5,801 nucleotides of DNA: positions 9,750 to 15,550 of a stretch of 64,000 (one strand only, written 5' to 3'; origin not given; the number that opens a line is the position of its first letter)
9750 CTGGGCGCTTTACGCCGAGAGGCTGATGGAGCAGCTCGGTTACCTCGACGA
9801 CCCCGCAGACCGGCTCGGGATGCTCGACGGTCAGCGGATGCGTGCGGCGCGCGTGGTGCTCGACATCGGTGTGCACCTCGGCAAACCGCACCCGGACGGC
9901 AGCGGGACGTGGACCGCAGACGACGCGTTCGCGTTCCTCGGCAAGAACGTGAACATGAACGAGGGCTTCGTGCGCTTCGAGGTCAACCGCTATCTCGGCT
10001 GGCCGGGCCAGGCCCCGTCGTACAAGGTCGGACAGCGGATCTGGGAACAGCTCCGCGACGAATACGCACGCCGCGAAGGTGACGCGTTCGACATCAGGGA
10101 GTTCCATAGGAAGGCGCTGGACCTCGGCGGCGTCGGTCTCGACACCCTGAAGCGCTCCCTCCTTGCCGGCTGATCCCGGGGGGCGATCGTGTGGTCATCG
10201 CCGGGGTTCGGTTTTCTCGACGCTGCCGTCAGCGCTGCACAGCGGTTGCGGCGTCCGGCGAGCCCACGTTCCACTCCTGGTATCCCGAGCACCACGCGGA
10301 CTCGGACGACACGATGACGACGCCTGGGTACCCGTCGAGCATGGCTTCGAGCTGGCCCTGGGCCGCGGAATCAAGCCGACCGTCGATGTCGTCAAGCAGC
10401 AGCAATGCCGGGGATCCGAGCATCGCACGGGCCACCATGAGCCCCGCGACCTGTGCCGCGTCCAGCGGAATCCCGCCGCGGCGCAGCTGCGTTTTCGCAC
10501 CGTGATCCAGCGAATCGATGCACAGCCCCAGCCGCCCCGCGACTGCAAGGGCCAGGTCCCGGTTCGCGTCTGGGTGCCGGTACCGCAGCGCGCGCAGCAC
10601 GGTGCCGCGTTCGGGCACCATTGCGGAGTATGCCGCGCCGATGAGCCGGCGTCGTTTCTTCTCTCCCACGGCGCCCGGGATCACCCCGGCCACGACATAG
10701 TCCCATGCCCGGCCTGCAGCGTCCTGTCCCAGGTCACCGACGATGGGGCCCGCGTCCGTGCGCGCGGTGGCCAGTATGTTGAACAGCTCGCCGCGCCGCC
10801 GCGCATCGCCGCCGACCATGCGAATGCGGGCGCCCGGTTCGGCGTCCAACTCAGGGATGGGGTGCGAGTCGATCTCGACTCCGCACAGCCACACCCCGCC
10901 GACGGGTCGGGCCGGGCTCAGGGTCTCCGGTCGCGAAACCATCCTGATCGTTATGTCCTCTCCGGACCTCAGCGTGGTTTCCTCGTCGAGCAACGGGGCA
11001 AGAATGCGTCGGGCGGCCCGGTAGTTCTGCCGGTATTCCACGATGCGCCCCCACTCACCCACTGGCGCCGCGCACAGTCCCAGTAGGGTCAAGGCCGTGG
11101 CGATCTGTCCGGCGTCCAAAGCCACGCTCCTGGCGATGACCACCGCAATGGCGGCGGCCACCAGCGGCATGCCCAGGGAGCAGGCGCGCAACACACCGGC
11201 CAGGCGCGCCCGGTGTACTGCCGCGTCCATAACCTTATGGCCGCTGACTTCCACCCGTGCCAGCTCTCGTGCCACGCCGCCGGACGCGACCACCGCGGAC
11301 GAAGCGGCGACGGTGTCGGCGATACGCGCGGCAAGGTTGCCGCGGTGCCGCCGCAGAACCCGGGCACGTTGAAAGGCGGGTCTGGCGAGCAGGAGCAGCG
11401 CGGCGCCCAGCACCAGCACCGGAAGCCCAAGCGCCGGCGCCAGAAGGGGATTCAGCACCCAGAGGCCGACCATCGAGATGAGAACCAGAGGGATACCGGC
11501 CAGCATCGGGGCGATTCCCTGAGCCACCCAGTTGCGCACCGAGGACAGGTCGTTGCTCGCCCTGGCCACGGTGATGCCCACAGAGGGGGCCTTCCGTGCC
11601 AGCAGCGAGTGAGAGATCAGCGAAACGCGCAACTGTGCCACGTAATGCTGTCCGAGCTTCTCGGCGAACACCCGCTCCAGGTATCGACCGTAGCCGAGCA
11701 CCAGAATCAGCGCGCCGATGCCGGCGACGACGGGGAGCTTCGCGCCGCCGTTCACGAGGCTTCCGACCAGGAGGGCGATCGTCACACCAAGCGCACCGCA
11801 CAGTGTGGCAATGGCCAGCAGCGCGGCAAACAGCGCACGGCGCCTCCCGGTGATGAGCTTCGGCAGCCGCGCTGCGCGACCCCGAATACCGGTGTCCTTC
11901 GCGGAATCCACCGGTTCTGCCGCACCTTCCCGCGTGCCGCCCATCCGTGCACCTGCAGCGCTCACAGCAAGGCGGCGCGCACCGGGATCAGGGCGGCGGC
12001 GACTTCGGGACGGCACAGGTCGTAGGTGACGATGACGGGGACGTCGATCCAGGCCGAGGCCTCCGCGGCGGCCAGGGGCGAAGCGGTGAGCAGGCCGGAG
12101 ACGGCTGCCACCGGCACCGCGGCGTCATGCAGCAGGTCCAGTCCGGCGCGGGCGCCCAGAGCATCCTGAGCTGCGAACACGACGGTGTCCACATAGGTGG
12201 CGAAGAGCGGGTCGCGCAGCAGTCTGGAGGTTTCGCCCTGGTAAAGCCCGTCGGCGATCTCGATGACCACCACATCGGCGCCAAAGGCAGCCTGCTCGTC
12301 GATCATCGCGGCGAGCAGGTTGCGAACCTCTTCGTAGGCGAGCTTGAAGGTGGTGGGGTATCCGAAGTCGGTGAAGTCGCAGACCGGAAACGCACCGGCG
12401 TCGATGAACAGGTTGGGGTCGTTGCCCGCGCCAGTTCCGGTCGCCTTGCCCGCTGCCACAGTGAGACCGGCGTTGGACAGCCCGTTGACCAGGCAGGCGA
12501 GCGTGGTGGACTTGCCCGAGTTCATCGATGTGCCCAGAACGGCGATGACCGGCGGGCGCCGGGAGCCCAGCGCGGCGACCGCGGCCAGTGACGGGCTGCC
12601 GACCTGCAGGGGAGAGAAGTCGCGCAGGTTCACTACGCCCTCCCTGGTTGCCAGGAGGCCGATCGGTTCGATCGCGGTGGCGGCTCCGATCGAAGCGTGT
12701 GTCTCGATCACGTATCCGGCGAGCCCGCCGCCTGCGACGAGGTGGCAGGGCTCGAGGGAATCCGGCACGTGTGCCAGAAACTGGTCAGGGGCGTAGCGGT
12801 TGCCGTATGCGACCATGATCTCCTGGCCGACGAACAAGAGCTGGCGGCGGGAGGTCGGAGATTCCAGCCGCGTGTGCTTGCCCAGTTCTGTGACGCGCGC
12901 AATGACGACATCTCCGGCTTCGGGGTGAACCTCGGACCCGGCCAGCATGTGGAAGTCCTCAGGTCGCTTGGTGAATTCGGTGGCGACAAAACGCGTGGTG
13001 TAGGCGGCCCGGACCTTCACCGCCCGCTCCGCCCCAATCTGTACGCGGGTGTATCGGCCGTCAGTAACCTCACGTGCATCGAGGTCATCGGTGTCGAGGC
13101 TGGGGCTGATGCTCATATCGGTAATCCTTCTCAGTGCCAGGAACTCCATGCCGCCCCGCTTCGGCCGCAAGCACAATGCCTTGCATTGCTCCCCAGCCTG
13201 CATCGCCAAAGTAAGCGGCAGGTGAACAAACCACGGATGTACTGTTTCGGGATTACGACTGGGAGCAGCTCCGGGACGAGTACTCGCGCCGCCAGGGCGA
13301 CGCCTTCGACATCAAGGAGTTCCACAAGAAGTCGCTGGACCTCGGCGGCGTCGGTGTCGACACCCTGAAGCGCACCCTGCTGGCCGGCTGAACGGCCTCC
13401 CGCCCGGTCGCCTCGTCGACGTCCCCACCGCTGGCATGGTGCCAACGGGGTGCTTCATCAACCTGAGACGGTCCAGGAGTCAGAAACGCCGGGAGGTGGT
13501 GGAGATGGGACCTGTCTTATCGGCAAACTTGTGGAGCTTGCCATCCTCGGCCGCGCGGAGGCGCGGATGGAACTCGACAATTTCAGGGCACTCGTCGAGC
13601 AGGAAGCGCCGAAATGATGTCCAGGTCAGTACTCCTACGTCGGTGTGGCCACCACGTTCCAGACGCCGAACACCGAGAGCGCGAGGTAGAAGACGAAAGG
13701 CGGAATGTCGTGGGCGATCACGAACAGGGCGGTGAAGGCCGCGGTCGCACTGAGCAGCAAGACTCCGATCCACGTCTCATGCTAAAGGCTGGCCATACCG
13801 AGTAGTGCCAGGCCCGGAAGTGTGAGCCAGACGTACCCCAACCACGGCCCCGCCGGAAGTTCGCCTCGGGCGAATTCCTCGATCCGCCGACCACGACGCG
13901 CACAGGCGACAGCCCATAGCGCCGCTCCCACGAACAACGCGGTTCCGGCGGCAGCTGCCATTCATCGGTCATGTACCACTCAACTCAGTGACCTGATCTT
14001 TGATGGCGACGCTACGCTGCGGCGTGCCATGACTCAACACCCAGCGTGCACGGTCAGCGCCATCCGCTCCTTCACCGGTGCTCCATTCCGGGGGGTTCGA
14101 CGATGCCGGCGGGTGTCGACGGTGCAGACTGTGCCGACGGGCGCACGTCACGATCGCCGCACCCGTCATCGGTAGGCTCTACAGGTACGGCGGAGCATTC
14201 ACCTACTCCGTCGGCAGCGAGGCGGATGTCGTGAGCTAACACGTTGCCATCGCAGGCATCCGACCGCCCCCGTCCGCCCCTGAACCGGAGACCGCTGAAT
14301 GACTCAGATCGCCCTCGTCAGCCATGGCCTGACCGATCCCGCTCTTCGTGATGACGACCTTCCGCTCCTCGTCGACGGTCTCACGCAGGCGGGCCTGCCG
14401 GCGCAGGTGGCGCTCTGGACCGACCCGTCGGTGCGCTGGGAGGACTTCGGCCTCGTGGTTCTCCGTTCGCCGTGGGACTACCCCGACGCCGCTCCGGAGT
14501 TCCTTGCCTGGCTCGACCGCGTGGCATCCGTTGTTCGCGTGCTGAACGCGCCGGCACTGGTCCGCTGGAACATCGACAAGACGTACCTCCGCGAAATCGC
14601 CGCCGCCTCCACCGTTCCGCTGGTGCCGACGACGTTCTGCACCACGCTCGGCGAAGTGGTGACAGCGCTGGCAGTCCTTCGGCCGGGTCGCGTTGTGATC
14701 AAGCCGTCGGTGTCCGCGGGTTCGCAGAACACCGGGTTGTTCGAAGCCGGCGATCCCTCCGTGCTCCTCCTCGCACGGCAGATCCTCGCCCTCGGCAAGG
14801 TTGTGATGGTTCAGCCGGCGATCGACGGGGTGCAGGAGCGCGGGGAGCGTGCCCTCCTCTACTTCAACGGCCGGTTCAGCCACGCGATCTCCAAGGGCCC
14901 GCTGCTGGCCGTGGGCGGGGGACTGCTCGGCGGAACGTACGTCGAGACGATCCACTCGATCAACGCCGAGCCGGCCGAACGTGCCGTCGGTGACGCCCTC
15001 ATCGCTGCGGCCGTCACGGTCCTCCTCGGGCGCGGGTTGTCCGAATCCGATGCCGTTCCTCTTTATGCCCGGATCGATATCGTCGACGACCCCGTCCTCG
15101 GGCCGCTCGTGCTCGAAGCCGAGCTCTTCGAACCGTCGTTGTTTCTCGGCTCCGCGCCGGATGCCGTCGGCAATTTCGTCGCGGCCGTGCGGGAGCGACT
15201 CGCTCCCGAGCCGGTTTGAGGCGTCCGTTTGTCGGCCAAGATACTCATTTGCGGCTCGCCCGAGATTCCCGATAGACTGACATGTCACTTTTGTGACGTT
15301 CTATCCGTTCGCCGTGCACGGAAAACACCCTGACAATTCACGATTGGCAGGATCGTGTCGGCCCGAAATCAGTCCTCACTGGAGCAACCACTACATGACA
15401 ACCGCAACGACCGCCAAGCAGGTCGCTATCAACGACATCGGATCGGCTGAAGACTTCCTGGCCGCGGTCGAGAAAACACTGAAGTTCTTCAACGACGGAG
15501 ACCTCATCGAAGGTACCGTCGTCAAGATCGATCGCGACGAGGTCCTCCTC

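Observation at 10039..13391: Two non-identical copies of the DUF885 3' end bracket a 3.1-kb two-gene block in the polA-rpsA gap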

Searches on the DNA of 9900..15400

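Call 39: search_rna_families(source=window, start=9900, end=15400, threshold=evalue, max_evalue=1)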
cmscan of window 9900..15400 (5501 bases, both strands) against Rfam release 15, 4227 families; matches with E-value up to 1: 0.
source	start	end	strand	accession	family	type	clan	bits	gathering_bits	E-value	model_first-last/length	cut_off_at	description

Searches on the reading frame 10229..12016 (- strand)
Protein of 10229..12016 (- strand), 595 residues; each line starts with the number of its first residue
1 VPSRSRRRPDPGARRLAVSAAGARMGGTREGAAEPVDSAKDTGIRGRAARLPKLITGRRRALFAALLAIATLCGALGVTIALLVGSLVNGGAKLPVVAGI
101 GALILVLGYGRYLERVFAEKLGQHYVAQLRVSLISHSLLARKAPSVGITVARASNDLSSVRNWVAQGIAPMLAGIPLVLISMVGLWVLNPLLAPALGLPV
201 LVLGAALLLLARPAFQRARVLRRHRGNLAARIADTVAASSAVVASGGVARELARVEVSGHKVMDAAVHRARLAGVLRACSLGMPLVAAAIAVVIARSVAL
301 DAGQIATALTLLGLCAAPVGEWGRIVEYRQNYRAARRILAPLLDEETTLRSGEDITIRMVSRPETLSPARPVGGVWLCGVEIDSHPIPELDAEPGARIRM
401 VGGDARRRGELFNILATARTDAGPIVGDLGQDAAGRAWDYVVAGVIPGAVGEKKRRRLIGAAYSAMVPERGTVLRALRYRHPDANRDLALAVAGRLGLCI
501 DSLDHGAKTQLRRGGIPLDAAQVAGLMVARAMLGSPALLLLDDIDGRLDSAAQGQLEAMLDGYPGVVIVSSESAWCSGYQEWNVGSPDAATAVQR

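Call 10: search_protein_families(library=pfam, proteins=[window:10229-12016:-], max_evalue=0.01)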
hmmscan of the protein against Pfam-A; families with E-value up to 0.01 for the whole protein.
window:10229-12016:- (595 aa): 1 family
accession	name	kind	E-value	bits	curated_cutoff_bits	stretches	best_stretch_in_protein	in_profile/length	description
PF00664.28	ABC_membrane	-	4.2e-07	30.4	28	1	99-313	51-268/274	ABC transporter transmembrane region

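Call 20: search_protein_families(library=ncbifam, proteins=[window:10229-12016:-], max_evalue=0.1)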
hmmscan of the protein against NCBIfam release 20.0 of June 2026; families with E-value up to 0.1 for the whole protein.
window:10229-12016:- (595 aa): 21 families
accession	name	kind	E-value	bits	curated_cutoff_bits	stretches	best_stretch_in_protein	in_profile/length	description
TIGR02868.1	CydC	equivalog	1.8e-13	50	329.05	2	69-321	21-285/530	thiol reductant ABC exporter subunit CydC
TIGR02203.1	MsbA_lipidA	equivalog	1.7e-08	33.5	602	2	62-355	16-324/572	lipid A export permease/ATP-binding protein MsbA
TIGR01842.1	type_I_sec_PrtD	subfamily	4e-08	32.2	510.15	2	499-555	436-492/544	type I secretion system permease/ATPase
TIGR02204.1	MsbA_rel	hypoth_equivalog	5.5e-06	25.3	780.4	1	473-560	430-519/576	ABC transporter, permease/ATP-binding protein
TIGR03375.1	type_I_sec_LssB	subfamily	7.1e-05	21.3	693.1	1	471-560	555-646/696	type I secretion system permease/ATPase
TIGR02857.1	CydD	equivalog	0.00046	19.3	435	1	470-561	409-502/529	thiol reductant ABC exporter subunit CydD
TIGR03796.1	NHLM_micro_ABC1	equivalog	0.00068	18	853.3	1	501-559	599-657/710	NHLP family bacteriocin export ABC transporter peptidase/permease/ATPase subunit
NF045513.1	HepA_fam_ABC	equivalog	0.0011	17.5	725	1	500-553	493-546/610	heterocyst formation ABC transporter subunit HepA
NF050066.1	LPSTprtrPglK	equivalog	0.0062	15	1000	1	498-553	465-520/558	BC-type lipopolysaccharide transporter PglK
NF038007.1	ABC_ATP_DarD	equivalog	0.0077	15.7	375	1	518-554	142-178/218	darobactin export ABC transporter ATP-binding protein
TIGR01846.1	type_I_sec_HlyB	subfamily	0.0095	14.3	725.55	1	499-552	575-628/694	type I secretion system permease/ATPase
NF008056.1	PRK10790.1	equivalog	0.0097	14.5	746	0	496-555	455-514/584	SmdB family multidrug efflux ABC transporter permease/ATP-binding protein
TIGR00958.1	3a01208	subfamily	0.012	13.9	874.6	1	500-557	600-657/711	antigen peptide transporter 2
NF008364.0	PRK11160.1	equivalog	0.014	14.1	630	1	98-315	64-286/575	heme ABC transporter ATP-binding protein/permease CydC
NF008381.0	PRK11176.1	equivalog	0.015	13.6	867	1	500-561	463-524/582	lipid A ABC transporter ATP-binding protein/permease MsbA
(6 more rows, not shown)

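Call 21: search_protein_families(library=padloc, proteins=[window:10229-12016:-], max_evalue=0.1)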
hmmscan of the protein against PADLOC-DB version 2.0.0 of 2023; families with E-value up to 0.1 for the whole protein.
window:10229-12016:- (595 aa): 1 family
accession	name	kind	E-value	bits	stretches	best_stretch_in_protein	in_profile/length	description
PDLC04135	mad3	-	0.0097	13.5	1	522-570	270-320/374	mads_3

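Call 22: search_protein_families(library=pfam, proteins=[window:10229-12016:-], max_evalue=5)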
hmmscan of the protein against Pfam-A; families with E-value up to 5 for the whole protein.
window:10229-12016:- (595 aa): 1 family
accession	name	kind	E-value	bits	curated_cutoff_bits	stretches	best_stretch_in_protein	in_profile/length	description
PF00664.28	ABC_membrane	-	4.2e-07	30.4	28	1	99-313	51-268/274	ABC transporter transmembrane region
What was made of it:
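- Checked: No integrase or transposase domain is found in the interval (calls 10, 22).
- There is no integrase, excisionase or relic of one (calls 10, 22).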

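Call 74: search_solved_structures(query=window:10229-12016:-, max_evalue=0.01)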
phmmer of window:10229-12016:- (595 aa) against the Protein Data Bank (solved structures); distinct sequences matched with E-value up to 0.01: 112 (the best 60 are shown).
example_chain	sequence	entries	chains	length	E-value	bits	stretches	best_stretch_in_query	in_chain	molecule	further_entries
8woi_A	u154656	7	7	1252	2.1e-10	42.9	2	470-561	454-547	ABC transporter B family member 19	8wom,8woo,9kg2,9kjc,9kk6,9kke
8wp0_A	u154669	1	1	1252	8.2e-10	41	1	470-561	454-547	ABC transporter B family member 19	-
8qoe_B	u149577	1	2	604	3.4e-09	39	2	63-355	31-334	Multidrug resistance ABC transporter ATP-binding/permease protein BmrA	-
8chb_A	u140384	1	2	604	3.7e-09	38.8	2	63-355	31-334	Multidrug resistance ABC transporter ATP-binding/permease protein BmrA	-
6ujw_A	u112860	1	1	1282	7.2e-09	37.9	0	455-562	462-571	ATP-dependent translocase ABCB1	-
7ow8_A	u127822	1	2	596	1.3e-08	37.1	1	63-355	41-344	Multidrug resistance ABC transporter ATP-binding/permease protein BmrA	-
6r72_A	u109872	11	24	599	1.3e-08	37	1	63-355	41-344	Multidrug exporter ATP-binding cassette | Lipid A export ATP-binding/permease protein MsbA | Multidrug resistance ABC transporter ATP-binding/permease protein B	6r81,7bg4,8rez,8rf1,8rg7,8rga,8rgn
9h8n_A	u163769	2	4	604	1.5e-08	36.8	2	63-355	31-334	Multidrug resistance ABC transporter ATP-binding/permease protein BmrA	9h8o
9bd6_A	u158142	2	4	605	1.8e-08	36.5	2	495-562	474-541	ATP-dependent lipid A-core flippase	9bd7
8zpx_B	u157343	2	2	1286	2.1e-08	36.3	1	492-563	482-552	ABC transporter B family member 1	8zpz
6ujs_A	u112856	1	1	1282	2.3e-08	36.2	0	455-562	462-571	ATP-dependent translocase ABCB1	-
6ujt_A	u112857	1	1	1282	2.3e-08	36.2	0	455-562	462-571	ATP-dependent translocase ABCB1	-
9juj_A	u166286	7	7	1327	2.4e-08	36.2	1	492-563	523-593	ABC transporter B family member 1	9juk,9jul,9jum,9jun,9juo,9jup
7niu_A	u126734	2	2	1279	2.4e-08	36.1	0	489-561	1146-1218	Isoform 2 of Phosphatidylcholine translocator ABCB4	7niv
6qee_A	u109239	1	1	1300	2.5e-08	36.1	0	455-562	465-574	ABCB1HM-EQ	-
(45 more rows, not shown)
